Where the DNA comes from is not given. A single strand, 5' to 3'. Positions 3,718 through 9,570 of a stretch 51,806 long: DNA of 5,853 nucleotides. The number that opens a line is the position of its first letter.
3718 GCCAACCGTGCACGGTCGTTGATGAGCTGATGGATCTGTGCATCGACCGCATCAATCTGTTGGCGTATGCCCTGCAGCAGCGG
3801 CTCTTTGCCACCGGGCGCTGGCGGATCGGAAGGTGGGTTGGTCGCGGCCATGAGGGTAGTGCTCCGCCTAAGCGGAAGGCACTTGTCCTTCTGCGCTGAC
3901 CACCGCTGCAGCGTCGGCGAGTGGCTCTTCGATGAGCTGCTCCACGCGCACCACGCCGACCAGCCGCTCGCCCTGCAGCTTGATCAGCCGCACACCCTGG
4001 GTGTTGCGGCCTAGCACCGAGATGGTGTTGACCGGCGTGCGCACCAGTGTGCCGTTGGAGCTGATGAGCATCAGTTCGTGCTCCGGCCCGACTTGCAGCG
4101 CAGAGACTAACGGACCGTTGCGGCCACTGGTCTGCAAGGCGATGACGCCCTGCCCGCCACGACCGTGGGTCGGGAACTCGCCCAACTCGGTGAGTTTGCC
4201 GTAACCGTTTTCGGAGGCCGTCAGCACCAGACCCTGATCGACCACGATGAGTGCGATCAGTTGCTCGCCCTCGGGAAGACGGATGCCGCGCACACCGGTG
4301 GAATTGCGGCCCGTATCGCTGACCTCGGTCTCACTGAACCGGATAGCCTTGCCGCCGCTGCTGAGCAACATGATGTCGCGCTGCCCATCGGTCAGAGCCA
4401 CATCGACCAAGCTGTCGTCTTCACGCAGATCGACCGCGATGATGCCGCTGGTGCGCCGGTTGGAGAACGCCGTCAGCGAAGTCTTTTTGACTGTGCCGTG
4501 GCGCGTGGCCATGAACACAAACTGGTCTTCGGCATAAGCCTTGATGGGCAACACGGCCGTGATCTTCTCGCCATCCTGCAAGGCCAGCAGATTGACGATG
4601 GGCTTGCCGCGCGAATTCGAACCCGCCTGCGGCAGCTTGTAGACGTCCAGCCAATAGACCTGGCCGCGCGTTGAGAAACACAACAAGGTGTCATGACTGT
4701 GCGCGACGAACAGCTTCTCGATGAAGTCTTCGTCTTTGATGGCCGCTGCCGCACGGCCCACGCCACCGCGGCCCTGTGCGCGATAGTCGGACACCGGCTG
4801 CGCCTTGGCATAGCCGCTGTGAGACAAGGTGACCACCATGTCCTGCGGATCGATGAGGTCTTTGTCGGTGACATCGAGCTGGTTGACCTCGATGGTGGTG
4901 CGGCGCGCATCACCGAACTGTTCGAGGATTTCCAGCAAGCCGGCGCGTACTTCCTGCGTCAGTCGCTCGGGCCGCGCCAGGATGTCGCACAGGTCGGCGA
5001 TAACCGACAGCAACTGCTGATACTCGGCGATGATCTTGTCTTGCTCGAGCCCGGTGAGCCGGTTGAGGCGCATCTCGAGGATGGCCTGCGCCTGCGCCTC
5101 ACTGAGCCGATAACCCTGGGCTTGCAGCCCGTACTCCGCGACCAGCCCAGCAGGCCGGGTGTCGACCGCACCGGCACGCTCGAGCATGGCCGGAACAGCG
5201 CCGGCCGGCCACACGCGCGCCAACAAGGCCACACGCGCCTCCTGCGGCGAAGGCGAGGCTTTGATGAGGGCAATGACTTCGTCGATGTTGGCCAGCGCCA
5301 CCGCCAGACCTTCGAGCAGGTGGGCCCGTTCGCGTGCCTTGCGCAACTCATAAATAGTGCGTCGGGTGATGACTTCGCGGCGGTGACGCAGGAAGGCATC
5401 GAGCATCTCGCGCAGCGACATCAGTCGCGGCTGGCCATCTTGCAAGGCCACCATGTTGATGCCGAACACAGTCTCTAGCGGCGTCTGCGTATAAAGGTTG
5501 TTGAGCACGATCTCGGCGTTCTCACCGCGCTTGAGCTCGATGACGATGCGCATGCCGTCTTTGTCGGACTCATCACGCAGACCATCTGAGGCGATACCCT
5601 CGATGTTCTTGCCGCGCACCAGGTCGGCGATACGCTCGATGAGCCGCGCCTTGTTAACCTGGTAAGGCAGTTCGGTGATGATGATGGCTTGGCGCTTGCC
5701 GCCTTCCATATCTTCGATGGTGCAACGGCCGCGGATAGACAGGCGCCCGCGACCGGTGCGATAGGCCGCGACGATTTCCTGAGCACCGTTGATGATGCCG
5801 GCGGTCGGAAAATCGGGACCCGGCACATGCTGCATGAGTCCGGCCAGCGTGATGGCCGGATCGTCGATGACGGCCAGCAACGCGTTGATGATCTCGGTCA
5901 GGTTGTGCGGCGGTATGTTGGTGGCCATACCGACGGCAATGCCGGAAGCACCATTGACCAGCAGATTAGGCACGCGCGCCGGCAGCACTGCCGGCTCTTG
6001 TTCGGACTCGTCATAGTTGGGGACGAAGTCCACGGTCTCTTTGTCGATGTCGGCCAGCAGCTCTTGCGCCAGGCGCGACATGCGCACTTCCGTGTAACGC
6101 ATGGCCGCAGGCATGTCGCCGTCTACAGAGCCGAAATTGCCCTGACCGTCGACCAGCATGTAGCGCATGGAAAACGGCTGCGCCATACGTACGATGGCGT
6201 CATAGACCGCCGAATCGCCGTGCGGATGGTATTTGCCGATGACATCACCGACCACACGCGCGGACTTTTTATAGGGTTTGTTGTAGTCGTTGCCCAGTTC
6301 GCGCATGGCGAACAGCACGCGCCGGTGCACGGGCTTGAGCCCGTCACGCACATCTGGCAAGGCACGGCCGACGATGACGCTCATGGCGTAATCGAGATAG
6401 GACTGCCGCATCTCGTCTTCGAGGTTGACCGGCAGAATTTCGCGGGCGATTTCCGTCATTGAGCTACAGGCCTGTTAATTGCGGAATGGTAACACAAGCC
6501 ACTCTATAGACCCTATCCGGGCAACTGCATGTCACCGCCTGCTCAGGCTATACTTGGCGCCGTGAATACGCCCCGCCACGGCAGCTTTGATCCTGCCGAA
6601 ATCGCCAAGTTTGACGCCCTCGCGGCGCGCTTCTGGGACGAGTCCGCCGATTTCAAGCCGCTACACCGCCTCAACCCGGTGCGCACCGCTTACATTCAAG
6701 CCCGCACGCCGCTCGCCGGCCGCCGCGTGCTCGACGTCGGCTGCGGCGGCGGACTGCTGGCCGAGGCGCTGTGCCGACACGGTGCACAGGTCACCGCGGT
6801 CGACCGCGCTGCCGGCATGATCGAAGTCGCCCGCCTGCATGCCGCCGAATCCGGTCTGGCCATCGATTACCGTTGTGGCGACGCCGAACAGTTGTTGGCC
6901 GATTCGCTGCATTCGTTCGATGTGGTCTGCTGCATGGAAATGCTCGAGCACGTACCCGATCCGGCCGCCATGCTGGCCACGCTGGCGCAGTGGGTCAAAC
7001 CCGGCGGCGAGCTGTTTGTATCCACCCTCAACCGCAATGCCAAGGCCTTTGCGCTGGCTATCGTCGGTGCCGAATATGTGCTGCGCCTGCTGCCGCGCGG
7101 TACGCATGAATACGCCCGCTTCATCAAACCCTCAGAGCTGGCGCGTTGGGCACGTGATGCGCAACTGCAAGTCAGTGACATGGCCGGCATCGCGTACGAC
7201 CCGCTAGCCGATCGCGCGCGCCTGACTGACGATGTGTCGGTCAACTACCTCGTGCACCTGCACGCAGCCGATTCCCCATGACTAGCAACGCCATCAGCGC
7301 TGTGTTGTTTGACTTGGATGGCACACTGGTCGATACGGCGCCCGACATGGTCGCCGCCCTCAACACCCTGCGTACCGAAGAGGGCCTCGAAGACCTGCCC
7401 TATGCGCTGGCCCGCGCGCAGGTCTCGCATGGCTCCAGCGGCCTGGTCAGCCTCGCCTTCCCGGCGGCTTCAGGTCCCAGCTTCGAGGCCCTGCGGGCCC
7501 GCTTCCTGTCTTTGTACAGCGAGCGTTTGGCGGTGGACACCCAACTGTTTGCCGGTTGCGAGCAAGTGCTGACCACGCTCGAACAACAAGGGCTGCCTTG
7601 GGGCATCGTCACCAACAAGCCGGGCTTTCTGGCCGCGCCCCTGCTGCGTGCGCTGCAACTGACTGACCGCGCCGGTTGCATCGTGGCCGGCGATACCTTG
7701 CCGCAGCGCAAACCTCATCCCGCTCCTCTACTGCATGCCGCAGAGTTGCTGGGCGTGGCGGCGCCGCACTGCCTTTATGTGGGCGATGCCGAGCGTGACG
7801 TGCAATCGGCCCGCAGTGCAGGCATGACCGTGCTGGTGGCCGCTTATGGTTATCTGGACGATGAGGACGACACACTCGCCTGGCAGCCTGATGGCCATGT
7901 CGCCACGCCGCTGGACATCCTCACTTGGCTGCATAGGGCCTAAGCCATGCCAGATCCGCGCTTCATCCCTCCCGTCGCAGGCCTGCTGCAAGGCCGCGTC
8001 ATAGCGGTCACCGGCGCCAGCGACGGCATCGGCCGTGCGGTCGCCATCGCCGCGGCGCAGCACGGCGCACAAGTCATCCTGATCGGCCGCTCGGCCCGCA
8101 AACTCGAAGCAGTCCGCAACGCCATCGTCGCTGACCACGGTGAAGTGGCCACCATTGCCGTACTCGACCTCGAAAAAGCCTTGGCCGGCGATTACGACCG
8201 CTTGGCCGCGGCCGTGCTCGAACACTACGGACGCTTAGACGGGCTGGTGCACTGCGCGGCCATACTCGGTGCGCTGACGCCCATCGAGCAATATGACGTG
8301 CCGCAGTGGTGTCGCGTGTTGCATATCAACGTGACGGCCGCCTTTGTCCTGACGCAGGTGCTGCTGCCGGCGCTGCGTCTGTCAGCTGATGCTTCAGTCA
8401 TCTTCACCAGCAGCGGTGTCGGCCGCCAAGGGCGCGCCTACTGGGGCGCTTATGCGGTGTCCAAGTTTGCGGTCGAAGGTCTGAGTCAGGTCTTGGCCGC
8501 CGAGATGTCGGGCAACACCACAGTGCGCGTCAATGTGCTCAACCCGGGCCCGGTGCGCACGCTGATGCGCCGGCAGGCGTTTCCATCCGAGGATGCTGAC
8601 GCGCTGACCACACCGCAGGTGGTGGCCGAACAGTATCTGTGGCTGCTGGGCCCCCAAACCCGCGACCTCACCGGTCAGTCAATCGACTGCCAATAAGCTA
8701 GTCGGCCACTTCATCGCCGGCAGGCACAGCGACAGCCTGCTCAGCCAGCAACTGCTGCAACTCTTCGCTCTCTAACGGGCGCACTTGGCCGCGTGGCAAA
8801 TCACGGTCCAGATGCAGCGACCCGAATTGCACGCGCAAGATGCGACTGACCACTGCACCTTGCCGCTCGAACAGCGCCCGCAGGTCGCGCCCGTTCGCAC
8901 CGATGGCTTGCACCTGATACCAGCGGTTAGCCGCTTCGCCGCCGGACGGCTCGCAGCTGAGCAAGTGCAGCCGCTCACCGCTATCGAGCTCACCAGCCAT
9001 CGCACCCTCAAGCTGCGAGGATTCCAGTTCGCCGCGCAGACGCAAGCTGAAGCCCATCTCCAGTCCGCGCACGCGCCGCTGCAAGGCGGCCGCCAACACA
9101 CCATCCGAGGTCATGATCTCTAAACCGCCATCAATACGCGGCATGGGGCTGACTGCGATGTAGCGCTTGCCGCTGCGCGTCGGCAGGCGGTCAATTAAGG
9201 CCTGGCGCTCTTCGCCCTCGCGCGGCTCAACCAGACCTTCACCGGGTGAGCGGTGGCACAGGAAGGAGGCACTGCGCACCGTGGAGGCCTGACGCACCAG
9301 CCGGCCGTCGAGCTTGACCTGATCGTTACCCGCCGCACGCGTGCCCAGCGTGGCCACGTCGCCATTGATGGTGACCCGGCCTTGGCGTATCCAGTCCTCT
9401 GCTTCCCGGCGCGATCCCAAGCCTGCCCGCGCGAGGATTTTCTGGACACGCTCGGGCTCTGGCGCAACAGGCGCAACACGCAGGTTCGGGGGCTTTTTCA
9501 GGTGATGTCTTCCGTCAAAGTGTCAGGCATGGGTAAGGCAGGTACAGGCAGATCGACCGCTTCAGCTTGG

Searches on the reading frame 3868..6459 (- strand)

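Call 71: search_protein_families(library=pfam, proteins=[window:3868-6459:-], max_evalue=0.00001)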
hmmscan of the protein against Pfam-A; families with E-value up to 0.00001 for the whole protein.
window:3868-6459:- (863 aa): 2 families
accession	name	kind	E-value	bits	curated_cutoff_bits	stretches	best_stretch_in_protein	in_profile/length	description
PF00521.26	DNA_topoisoIV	-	6.3e-161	536.5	31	1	32-505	1-428/432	DNA gyrase/topoisomerase IV, subunit A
PF03989.18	DNA_gyraseA_C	-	7.6e-74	243.4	27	6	695-741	2-48/48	DNA gyrase C-terminal domain, beta-propeller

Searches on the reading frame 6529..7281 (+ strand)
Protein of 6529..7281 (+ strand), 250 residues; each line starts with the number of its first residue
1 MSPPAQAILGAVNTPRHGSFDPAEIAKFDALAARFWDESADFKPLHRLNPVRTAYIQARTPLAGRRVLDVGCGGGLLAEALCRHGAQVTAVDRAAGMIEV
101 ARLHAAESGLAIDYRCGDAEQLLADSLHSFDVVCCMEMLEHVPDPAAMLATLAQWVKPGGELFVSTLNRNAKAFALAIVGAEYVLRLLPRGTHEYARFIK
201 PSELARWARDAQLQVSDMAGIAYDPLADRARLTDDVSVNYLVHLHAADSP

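Call 71: search_protein_families(library=pfam, proteins=[window:6529-7281:+], max_evalue=0.00001)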
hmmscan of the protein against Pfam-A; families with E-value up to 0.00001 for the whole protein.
window:6529-7281:+ (250 aa): 10 families
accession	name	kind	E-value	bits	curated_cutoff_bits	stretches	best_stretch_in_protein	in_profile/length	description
PF08241.18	Methyltransf_11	-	1.5e-25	90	21.2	1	68-164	1-95/95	Methyltransferase domain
PF13489.12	Methyltransf_23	-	5.9e-25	88.3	27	1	61-215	20-161/164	Methyltransferase domain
PF13649.12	Methyltransf_25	-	1.7e-23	83.5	27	1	67-160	1-97/97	Methyltransferase domain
PF13847.12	Methyltransf_31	-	2.4e-17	63.4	27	1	64-171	4-116/145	Methyltransferase domain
PF08242.18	Methyltransf_12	-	3.6e-17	63.3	30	1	68-162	1-98/98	Methyltransferase domain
PF01209.24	Ubie_methyltran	-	2.2e-10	40.7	20.1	1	53-170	37-157/233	ubiE/COQ5 methyltransferase family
PF08003.17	Methyltransf_9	-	5.6e-07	29.3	23.8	1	60-168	112-221/315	Protein of unknown function (DUF1698)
PF05401.17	NodS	-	3.3e-06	27.5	24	1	66-188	46-168/201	Nodulation protein S (NodS)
PF05175.20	MTS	-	5.8e-06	26.5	23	0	63-135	31-104/170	Methyltransferase small domain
PF02353.26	CMAS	-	8.9e-06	25.6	27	0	63-172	62-172/273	Mycolic acid cyclopropane synthetase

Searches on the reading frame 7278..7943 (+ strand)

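Call 71: search_protein_families(library=pfam, proteins=[window:7278-7943:+], max_evalue=0.00001)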
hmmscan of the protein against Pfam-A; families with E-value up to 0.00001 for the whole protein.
window:7278-7943:+ (221 aa): 4 families
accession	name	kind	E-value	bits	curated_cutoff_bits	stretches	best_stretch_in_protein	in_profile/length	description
PF13419.12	HAD_2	-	1.6e-31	110.2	23.8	1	9-187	1-177/178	Haloacid dehalogenase-like hydrolase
PF00702.32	Hydrolase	-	4.1e-27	96.3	26.4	1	6-182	1-191/191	haloacid dehalogenase-like hydrolase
PF12710.13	HAD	-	1e-10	42.8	27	1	9-179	1-189/189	haloacid dehalogenase-like hydrolase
PF13242.12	Hydrolase_like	-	9.9e-09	35.4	22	1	144-208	3-68/75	HAD-hyrolase-like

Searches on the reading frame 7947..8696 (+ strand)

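Call 71: search_protein_families(library=pfam, proteins=[window:7947-8696:+], max_evalue=0.00001)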
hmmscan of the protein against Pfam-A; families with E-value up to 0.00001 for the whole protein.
window:7947-8696:+ (249 aa): 3 families
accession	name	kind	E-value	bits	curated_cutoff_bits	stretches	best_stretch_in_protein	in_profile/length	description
PF00106.31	adh_short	-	3.8e-45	154.2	26.6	1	18-213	2-192/195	short chain dehydrogenase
PF13561.12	adh_short_C2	-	2e-36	126.2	27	1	23-246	1-229/236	Enoyl-(Acyl carrier protein) reductase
PF08659.16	KR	-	4.3e-11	43.5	22.6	1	20-186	4-166/180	KR domain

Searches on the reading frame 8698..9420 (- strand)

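Call 71: search_protein_families(library=pfam, proteins=[window:8698-9420:-], max_evalue=0.00001)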
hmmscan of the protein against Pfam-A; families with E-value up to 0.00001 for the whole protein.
window:8698-9420:- (240 aa): 1 family
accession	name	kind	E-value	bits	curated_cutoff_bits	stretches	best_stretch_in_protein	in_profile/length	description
PF01479.30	S4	-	1.1e-08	35.1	22.8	1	3-35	15-48/48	S4 domain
